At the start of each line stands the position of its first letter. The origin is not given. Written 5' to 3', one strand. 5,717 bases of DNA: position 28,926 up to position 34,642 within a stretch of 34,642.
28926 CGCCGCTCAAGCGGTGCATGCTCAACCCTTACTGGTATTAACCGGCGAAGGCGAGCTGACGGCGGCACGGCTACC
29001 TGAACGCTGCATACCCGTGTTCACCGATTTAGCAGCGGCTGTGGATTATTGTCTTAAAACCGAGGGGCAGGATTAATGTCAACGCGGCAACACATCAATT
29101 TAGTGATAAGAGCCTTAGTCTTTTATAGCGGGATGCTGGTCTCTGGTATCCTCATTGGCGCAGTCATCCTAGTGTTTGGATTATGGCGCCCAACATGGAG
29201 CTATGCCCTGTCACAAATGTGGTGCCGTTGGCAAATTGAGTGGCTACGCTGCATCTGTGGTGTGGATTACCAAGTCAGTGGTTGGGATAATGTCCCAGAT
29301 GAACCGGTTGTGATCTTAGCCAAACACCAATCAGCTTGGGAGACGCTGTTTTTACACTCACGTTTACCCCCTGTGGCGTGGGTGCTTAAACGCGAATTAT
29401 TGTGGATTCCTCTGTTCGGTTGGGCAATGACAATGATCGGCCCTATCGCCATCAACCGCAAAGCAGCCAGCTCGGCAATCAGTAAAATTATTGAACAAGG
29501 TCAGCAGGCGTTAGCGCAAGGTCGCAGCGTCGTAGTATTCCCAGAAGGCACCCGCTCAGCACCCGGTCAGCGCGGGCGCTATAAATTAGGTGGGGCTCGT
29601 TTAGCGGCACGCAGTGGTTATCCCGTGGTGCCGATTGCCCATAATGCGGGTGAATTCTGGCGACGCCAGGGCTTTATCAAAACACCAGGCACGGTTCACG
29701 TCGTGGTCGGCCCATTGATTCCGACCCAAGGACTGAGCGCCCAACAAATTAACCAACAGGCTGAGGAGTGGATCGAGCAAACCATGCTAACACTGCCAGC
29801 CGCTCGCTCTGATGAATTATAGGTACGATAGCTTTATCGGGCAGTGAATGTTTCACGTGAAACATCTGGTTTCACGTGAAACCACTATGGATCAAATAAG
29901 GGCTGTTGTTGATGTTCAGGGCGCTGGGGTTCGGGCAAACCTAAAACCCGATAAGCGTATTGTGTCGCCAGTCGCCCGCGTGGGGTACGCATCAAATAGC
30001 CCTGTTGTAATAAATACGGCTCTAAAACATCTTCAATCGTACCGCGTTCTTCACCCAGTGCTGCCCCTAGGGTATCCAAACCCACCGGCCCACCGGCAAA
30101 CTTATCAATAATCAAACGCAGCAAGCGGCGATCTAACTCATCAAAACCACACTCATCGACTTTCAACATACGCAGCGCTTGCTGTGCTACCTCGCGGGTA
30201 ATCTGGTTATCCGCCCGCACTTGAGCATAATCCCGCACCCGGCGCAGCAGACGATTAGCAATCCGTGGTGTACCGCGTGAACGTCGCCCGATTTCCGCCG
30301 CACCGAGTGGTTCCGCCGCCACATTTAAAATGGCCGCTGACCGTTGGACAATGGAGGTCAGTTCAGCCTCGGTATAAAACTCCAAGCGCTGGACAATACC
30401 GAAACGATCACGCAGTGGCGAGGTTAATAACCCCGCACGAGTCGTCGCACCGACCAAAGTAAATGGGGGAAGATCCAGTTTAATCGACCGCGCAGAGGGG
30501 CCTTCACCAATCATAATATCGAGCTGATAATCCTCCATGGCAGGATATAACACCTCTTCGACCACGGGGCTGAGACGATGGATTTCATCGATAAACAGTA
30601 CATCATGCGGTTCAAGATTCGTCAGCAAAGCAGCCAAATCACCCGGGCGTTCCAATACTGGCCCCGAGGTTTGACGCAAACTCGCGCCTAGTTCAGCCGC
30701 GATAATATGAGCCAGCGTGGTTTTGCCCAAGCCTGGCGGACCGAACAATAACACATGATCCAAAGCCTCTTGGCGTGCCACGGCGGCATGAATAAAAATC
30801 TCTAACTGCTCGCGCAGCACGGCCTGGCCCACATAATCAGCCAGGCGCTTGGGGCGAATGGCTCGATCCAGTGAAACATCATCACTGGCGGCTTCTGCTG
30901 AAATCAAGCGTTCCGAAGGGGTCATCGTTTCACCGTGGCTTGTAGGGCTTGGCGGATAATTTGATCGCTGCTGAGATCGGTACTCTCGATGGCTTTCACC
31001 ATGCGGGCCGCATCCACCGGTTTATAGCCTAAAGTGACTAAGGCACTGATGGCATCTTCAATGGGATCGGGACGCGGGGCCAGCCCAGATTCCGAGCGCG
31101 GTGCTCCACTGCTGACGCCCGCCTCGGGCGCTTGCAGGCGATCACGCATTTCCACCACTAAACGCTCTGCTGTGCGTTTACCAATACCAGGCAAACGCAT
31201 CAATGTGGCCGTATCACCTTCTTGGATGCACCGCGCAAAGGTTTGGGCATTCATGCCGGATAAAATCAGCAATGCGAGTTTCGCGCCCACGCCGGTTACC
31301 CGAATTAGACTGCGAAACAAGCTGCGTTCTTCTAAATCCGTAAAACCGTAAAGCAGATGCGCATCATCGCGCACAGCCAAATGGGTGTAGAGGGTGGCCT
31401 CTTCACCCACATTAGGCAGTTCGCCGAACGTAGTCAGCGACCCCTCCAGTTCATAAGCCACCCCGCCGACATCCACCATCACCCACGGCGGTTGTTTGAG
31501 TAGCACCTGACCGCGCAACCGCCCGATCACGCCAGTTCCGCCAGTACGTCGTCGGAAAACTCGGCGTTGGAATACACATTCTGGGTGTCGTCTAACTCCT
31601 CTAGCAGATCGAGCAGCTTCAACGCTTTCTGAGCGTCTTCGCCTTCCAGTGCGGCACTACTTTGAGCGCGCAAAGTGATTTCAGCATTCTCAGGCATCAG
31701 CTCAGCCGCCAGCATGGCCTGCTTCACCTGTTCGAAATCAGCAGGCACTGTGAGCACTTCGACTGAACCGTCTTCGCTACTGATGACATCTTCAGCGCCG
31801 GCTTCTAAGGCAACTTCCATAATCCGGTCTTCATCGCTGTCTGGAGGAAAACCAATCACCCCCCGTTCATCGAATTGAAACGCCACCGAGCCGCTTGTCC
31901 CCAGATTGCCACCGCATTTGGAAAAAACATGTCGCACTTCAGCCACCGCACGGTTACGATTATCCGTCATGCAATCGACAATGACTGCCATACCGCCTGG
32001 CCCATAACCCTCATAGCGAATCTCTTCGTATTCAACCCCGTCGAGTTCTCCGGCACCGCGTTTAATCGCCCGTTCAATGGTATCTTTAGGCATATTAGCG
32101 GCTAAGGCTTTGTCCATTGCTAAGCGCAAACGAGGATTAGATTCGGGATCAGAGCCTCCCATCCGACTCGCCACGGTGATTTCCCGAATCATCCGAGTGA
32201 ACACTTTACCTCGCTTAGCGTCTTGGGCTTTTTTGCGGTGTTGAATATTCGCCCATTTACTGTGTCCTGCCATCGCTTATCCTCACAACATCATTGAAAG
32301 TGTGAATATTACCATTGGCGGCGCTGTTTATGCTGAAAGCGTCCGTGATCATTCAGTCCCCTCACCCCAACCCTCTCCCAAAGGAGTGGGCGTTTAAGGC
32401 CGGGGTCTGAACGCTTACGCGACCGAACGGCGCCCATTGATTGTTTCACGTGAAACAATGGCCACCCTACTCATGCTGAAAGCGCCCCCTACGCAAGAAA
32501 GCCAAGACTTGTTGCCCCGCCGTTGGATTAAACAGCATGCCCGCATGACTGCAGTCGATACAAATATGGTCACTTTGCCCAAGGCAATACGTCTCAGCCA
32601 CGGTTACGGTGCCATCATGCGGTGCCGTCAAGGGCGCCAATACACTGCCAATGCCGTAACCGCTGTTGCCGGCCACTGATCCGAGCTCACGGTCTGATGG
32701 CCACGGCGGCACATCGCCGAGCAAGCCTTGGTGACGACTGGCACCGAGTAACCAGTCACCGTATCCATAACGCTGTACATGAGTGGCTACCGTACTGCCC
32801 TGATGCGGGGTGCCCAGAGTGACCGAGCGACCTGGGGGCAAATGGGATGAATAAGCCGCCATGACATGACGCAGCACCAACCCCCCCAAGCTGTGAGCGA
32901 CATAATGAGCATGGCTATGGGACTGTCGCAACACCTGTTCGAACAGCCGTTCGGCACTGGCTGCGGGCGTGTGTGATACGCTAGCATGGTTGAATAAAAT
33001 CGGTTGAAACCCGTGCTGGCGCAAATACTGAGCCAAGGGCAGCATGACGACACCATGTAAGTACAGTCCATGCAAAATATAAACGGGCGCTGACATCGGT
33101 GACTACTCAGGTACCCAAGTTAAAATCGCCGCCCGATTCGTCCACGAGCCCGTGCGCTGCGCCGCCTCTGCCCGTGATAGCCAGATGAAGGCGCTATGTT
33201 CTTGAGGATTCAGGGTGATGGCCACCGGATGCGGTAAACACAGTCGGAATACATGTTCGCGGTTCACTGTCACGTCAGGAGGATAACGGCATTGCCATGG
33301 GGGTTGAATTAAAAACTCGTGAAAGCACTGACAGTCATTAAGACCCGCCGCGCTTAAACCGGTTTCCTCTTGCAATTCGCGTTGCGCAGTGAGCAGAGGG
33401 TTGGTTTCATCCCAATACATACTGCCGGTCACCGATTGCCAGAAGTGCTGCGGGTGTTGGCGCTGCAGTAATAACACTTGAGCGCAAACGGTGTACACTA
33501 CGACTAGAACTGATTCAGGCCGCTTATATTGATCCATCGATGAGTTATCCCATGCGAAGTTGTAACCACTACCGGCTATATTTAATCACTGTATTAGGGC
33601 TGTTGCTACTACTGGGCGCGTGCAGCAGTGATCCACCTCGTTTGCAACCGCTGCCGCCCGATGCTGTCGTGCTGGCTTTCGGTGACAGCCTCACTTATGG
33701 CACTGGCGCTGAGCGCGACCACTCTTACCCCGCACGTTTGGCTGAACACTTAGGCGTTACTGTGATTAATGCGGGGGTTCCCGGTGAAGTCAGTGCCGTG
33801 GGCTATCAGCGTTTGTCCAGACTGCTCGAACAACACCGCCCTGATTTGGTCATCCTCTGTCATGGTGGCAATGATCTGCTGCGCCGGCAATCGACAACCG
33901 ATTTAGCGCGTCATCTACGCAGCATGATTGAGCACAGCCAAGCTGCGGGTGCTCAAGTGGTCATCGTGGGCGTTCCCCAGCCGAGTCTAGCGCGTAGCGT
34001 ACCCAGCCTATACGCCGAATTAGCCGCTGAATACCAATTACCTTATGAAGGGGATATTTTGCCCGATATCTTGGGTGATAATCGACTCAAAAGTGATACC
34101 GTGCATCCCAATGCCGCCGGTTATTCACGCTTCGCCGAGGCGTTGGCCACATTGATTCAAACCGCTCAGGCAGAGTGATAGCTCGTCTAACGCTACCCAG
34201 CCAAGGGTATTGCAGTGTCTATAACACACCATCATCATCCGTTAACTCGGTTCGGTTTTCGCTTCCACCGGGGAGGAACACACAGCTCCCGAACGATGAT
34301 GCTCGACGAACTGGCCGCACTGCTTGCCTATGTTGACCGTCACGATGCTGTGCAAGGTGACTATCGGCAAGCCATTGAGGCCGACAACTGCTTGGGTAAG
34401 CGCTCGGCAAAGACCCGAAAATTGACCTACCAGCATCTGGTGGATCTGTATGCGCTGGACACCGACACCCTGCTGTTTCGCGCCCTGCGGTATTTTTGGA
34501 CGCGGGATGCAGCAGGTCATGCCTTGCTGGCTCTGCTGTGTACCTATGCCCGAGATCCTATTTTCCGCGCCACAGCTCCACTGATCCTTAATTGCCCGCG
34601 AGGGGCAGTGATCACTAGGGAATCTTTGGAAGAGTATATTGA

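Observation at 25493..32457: Cluster of four perfect parS-type palindromes in a region with no parAB, dnaA or gid genes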

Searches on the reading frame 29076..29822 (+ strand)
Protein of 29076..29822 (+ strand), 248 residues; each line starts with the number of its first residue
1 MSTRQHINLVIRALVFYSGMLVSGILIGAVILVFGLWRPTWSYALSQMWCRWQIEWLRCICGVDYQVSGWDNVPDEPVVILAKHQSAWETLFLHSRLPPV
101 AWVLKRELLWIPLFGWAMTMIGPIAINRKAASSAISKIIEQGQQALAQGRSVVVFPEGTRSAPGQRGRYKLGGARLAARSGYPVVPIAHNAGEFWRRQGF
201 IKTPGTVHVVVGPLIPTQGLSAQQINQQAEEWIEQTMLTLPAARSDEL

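Call 7: search_protein_families(library=ncbifam, proteins=[window:29076-29822:+])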
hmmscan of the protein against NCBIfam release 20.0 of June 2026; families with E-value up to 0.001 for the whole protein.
window:29076-29822:+ (248 aa): 8 families
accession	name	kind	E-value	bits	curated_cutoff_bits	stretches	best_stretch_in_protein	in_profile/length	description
TIGR00530.1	AGP_acyltrn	subfamily_domain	2.6e-26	91.9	102.95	1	62-188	1-128/130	1-acylglycerol-3-phosphate O-acyltransferase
NF006386.0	PRK08633.1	equivalog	2.2e-11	42.2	1221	1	66-187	430-549/1147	acyl-[ACP]--phospholipid O-acyltransferase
NF011593.0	PRK15018.1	equivalog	4.9e-11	42.8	501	1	78-189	67-179/245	1-acylglycerol-3-phosphate O-acyltransferase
NF052553.1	LyOrLpactfOlsABRUA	equivalog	1.2e-10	41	300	1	11-162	5-149/263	lyso-ornithine lipid O-acyltransferase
NF010621.0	PRK14014.1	domain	9.8e-08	31.4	186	1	20-130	27-145/301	acetyltransferase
NF052552.1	LyOrLpactfOlsARHOCB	equivalog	3e-07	29.7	300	1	13-161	30-168/271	lyso-ornithine lipid O-acyltransferase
NF058536.1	LPAAT_acyl_YihG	equivalog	4.9e-07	29.3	260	1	13-121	16-131/290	1-acylglycerol-3-phosphate O-acyltransferase, YihG family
NF005959.0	PRK08043.1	equivalog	5.7e-05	21.5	886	1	140-215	88-160/719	bifunctional acyl-ACP--phospholipid O-acyltransferase/long-chain-fatty-acid--ACP ligase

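Call 12: find_encoding_contigs(protein=window:29076-29822:+, flank=10000, max_places=6)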
Protein window:29076-29822:+ (248 aa): 6 contigs read that carry it; 5 places shown.
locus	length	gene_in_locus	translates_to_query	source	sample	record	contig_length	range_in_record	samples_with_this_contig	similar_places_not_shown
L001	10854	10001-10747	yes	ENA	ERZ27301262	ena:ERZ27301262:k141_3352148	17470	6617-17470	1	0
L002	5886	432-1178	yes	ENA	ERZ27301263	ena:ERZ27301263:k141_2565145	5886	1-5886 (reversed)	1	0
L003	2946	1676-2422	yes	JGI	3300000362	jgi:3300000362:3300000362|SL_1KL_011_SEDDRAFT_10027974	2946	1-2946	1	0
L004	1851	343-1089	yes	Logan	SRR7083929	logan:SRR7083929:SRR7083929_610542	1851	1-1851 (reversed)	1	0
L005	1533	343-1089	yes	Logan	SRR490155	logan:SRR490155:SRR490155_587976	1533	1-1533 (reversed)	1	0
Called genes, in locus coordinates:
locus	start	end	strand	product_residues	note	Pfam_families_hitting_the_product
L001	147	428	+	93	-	PF04380:BMFP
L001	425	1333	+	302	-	PF01040:UbiA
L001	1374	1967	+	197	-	PF00475:IGPD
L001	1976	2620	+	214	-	PF00117:GATase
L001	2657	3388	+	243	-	PF00977:His_biosynth, PF01207:Dus (weak)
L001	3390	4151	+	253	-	PF00977:His_biosynth, PF05690:ThiG (faint), PF03060:NMO (faint)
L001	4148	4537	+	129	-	PF01502:PRA-CH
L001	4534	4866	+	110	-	PF01503:PRA-PH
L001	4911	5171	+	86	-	PF02416:TatA_B_E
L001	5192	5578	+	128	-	PF02416:TatA_B_E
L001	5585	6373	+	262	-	PF00902:TatC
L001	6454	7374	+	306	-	PF02091:tRNA-synt_2e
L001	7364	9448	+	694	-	PF02092:tRNA_synt_2f, PF05746:DALR_1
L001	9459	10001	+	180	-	PF00702:Hydrolase, PF08645:PNK3P (weak), PF13419:HAD_2 (faint), PF13242:Hydrolase_like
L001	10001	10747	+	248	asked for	PF01553:Acyltransferase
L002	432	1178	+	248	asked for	PF01553:Acyltransferase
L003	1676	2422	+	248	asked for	PF01553:Acyltransferase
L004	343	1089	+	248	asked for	PF01553:Acyltransferase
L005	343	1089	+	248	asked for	PF01553:Acyltransferase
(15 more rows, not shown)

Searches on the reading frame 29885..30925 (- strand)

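Call 7: search_protein_families(library=ncbifam, proteins=[window:29885-30925:-])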
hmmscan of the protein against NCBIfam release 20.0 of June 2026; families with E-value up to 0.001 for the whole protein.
window:29885-30925:- (346 aa): 28 families (the best 25 are shown)
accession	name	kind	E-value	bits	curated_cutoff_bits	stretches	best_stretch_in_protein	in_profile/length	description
NF000868.0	PRK00080.1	equivalog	2.3e-159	529.6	282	1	13-332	9-328/330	Holliday junction branch migration DNA helicase RuvB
TIGR00635.1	ruvB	equivalog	2.8e-145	483.1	299.05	1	26-329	1-304/305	Holliday junction branch migration DNA helicase RuvB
NF009883.0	PRK13341.1-4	equivalog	8.4e-11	40.5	668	1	19-135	21-141/729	AAA family ATPase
NF009882.0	PRK13341.1-3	equivalog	9.3e-10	37.2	1197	1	17-137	18-142/734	AAA family ATPase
NF003230.0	PRK04195.1-6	equivalog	6.5e-09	35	441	1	23-79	8-63/494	replication factor C large subunit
NF009881.0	PRK13341.1-2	equivalog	6.5e-09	34.2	651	1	18-139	17-141/736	AAA family ATPase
NF003229.0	PRK04195.1-5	equivalog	1.8e-08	33.5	280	1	23-82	11-71/413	replication factor C large subunit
TIGR02903.1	spore_lon_C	equivalog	2e-08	33.2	678.8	1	12-77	137-197/615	Lon family ATP-dependent protease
TIGR02397.1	dnaX_nterm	equivalog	2.3e-07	30.4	250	1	18-87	3-68/355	DNA polymerase III subunit gamma/tau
NF003233.0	PRK04195.2-3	equivalog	3.1e-07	29.6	471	1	24-80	8-63/504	replication factor C large subunit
NF001679.0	PRK00440.1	equivalog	4.1e-07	29.4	303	1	24-79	13-63/322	replication factor C small subunit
NF003226.0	PRK04195.1-1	equivalog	1.8e-06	27.2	588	1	23-79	8-64/405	replication factor C large subunit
TIGR02902.1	spore_lonB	equivalog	2.6e-06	26.4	723.3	0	21-77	57-108/531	ATP-dependent protease LonB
NF011523.0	PRK14962.1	equivalog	4.3e-06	25.8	576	1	19-89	4-70/474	DNA polymerase III subunits gamma and tau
NF042959.1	IteA_antiphage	equivalog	2.7e-05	23.5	510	1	17-83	94-153/367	anti-phage ATPase IteA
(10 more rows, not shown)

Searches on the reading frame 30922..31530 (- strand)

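Call 7: search_protein_families(library=ncbifam, proteins=[window:30922-31530:-])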
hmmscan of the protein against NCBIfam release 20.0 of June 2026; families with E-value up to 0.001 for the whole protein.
window:30922-31530:- (202 aa): 2 families
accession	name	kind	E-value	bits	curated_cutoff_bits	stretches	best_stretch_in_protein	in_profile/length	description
TIGR00084.2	ruvA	equivalog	1.4e-60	204.4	85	1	1-197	1-202/202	Holliday junction branch migration protein RuvA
NF011194.0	PRK14600.1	equivalog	2.3e-21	76.4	180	1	1-198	1-185/188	Holliday junction branch migration protein RuvA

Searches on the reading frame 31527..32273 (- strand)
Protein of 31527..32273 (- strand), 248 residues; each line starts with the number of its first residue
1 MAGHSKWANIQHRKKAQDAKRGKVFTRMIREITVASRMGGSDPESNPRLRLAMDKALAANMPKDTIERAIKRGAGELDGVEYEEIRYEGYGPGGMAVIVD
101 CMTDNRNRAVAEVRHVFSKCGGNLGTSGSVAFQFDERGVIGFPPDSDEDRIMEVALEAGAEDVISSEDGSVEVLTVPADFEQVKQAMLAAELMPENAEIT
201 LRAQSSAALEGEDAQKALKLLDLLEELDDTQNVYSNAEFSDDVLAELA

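Call 7: search_protein_families(library=ncbifam, proteins=[window:31527-32273:-])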
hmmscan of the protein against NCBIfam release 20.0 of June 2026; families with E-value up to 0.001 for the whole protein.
window:31527-32273:- (248 aa): 3 families
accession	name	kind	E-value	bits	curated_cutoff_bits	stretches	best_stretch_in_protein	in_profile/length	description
NF001030.0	PRK00110.1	equivalog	3.9e-110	367.3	243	1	1-247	1-244/245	YebC/PmpR family DNA-binding transcriptional regulator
TIGR01033.1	TIGR01033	subfamily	1e-96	323.4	208.75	1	1-238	1-238/238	YebC/PmpR family DNA-binding transcriptional regulator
NF009044.0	PRK12378.1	subfamily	8.8e-85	284.2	196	1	6-238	4-237/239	YebC/PmpR family DNA-binding transcriptional regulator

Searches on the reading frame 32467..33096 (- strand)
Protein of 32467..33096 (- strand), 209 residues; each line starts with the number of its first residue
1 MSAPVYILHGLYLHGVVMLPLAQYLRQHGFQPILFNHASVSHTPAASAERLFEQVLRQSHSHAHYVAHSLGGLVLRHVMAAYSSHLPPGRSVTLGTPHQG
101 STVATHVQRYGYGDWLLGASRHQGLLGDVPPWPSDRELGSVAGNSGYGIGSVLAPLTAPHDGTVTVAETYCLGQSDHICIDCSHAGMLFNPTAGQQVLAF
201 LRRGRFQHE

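Call 7: search_protein_families(library=ncbifam, proteins=[window:32467-33096:-])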
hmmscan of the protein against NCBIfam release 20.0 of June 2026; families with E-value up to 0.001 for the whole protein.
window:32467-33096:- (209 aa): 1 family
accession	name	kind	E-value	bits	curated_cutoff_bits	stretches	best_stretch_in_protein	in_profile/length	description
TIGR01738.1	bioH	equivalog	0.00084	19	206.95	0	5-83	7-87/245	pimeloyl-ACP methyl ester esterase BioH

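Call 10: search_protein_families(library=ncbifam, proteins=[window:32467-33096:-], max_evalue=0.00001)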
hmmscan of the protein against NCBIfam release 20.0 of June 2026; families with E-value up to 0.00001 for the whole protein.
window:32467-33096:- (209 aa): 0 families

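Call 28: find_related_loci(query=window:32467-33096:-, collection=metagenome_contigs, flank=10000)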
Query window:32467-33096:- (209 aa) in metagenome_contigs; peptide patterns used: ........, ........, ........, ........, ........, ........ (x = any residue, [..] = any of these).
370 stretches matched a pattern; 31 encode a relative of the query (tblastn E <= 1e-3); 31 distinct loci.
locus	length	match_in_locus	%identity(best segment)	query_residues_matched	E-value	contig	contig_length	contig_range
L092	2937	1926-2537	41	1-206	2e-45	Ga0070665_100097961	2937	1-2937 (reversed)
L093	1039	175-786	40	1-206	3e-46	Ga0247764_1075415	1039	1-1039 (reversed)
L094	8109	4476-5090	39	1-207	4e-41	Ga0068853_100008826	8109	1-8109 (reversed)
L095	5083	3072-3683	39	1-206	2e-41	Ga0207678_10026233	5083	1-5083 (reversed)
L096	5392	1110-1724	39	1-207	4e-41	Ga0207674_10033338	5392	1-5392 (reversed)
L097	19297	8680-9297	40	1-208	2e-40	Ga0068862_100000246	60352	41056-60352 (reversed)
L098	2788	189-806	40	1-208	5e-41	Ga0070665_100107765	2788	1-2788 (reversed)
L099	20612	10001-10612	40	1-206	1e-40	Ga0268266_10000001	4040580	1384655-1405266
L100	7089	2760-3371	38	1-206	1e-40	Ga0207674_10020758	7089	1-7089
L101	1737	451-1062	38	1-206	3e-41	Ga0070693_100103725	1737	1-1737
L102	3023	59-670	38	1-206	7e-41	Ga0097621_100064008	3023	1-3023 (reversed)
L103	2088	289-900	39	1-206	3e-40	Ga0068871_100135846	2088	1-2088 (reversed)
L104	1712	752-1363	39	1-206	2e-40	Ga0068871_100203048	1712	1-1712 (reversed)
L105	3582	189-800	37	1-206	8e-40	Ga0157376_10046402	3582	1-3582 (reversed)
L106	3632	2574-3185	39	1-206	2e-39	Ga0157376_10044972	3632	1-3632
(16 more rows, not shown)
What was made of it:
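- Tried and rejected: (2) Metagenome scan with the DUF7379 protein (call 28).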

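Call 42: search_protein_families(library=pfam, proteins=[window:32467-33096:-], max_evalue=0.01)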
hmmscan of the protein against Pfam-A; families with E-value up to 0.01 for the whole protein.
window:32467-33096:- (209 aa): 4 families
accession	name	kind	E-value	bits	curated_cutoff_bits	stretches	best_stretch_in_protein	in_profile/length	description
PF24096.1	DUF7379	-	1.1e-08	35.7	33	1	33-106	39-120/191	Domain of unknown function (DUF7379)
PF02089.21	Palm_thioest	-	0.00023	21.4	26.8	1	17-105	16-117/254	Palmitoyl protein thioesterase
PF05057.20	DUF676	-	0.00059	19.8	20.3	1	52-107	63-134/217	Putative serine esterase (DUF676)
PF00561.26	Abhydrolase_1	-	0.00093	19.4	25.8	1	4-86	2-94/245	alpha/beta hydrolase fold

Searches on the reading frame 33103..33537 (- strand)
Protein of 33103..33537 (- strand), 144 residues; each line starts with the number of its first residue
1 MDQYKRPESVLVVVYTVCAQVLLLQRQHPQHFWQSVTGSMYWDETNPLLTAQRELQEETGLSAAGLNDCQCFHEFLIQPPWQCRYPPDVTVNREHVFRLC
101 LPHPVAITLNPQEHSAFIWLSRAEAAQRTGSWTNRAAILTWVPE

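Call 7: search_protein_families(library=ncbifam, proteins=[window:33103-33537:-])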
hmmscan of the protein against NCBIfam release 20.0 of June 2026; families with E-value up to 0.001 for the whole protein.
window:33103-33537:- (144 aa): 1 family
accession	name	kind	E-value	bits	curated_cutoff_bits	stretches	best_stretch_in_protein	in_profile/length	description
NF006961.0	PRK09438.1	equivalog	1.1e-49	167.7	103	1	2-141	3-145/151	dihydroneopterin triphosphate diphosphatase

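Call 13: find_encoding_contigs(protein=window:33103-33537:-, flank=10000, max_places=8)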
Protein window:33103-33537:- (144 aa): 7 contigs read that carry it; 6 places shown.
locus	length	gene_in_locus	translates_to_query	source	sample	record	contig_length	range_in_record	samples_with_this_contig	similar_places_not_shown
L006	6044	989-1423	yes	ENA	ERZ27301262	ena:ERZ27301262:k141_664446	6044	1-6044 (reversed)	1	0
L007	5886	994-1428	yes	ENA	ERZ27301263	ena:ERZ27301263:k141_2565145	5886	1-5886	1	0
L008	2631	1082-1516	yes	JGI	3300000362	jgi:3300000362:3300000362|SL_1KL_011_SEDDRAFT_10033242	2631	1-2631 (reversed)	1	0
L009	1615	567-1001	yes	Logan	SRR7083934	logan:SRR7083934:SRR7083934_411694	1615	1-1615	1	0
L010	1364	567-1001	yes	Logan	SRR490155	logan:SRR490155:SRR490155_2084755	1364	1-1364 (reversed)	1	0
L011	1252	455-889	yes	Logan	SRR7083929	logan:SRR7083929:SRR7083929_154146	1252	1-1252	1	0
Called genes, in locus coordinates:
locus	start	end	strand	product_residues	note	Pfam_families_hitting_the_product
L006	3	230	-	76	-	?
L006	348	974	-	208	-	PF25182:NonGDSL, PF00657:Lipase_GDSL, PF13472:Lipase_GDSL_2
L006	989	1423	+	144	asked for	PF00293:NUDIX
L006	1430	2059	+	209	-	PF24096:DUF7379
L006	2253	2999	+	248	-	PF20772:TACO1_YebC_N, PF01709:Transcrip_reg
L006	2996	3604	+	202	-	PF01330:RuvA_N, PF21176:RecR_HhH (faint), PF14520:HHH_5, PF07499:RuvA_C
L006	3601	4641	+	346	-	PF05496:RuvB_N, PF00004:AAA, PF07728:AAA_5 (faint), PF17864:AAA_lid_4, PF05491:WHD_RuvB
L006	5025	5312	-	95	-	PF12844:HTH_19 (weak), PF01381:HTH_3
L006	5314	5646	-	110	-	PF06296:RelE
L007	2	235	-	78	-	?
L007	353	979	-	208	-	PF25182:NonGDSL, PF00657:Lipase_GDSL, PF13472:Lipase_GDSL_2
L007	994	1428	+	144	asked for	PF00293:NUDIX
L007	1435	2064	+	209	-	PF24096:DUF7379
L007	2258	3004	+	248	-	PF20772:TACO1_YebC_N, PF01709:Transcrip_reg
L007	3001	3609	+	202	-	PF01330:RuvA_N, PF21176:RecR_HhH (faint), PF14520:HHH_5, PF07499:RuvA_C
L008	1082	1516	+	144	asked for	PF00293:NUDIX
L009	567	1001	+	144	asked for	PF00293:NUDIX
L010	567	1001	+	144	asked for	PF00293:NUDIX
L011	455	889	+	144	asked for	PF00293:NUDIX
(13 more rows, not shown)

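Call 42: search_protein_families(library=pfam, proteins=[L006:5025-5312:-, L006:5314-5646:-], max_evalue=0.01)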
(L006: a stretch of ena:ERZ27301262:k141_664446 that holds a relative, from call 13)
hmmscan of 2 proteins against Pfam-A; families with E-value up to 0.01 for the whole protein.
L006:5025-5312:- (95 aa): 5 families
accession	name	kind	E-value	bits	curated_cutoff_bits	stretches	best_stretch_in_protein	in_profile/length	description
PF01381.28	HTH_3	-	2.9e-10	40.5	23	1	35-79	1-45/55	Helix-turn-helix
PF12844.13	HTH_19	-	1.8e-05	25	30.2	1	34-79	3-45/64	Helix-turn-helix domain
PF13560.12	HTH_31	-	2.3e-05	25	27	1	35-76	6-48/64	Helix-turn-helix domain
PF15731.11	MqsA_antitoxin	-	0.0013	19.3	30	1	29-91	68-130/131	Antitoxin component of bacterial toxin-antitoxin system, MqsA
PF13518.12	HTH_28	-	0.0017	18.8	25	1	43-75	11-43/52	Helix-turn-helix domain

L006:5314-5646:- (110 aa): 1 family
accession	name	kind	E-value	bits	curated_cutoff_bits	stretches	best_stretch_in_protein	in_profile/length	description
PF06296.18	RelE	-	1.1e-10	42.2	27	1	14-106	6-100/120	RelE toxin of RelE / RelB toxin-antitoxin system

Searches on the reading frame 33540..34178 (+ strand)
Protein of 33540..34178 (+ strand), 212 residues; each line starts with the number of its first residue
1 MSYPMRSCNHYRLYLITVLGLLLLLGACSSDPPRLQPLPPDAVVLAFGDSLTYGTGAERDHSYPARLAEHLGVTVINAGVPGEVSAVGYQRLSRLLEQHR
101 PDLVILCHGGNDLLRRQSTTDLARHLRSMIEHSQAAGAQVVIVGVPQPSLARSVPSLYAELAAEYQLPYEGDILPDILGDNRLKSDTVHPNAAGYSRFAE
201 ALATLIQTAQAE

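Call 10: search_protein_families(library=ncbifam, proteins=[window:33540-34178:+], max_evalue=0.00001)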
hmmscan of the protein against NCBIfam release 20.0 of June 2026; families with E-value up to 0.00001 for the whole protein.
window:33540-34178:+ (212 aa): 1 family
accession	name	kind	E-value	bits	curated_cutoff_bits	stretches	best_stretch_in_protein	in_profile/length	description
NF007819.1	PRK10528.1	equivalog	3.1e-18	66.2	270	1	43-205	30-203/210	multifunctional acyl-CoA thioesterase I/protease I/lysophospholipase L1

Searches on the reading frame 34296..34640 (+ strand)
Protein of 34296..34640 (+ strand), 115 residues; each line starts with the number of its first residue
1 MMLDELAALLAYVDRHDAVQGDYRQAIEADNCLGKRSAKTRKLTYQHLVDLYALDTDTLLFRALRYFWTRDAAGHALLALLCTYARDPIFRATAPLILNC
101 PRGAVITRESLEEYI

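Call 42: search_protein_families(library=pfam, proteins=[window:34296-34640:+], max_evalue=0.01)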
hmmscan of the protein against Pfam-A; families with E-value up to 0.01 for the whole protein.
window:34296-34640:+ (115 aa): 0 families

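Call 43: search_protein_families(library=padloc, proteins=[window:34296-34640:+], max_evalue=0.01)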
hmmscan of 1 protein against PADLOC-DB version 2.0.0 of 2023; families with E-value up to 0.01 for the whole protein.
window:34296-34640:+ (115 aa): 3 families
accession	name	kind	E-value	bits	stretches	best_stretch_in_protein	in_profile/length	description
PDLC02450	BrxA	-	1.4e-44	150.4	1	1-115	26-139/259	BrxA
PDLC02453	BrxA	-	2e-24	84.6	1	1-115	182-295/421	BrxA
PDLC02455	BrxA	-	2.2e-05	22.3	1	10-89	6-85/226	BrxA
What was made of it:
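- Tried and rejected: All contigs stop near 34.5 kb, where a BREX brxA gene begins (call 43).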
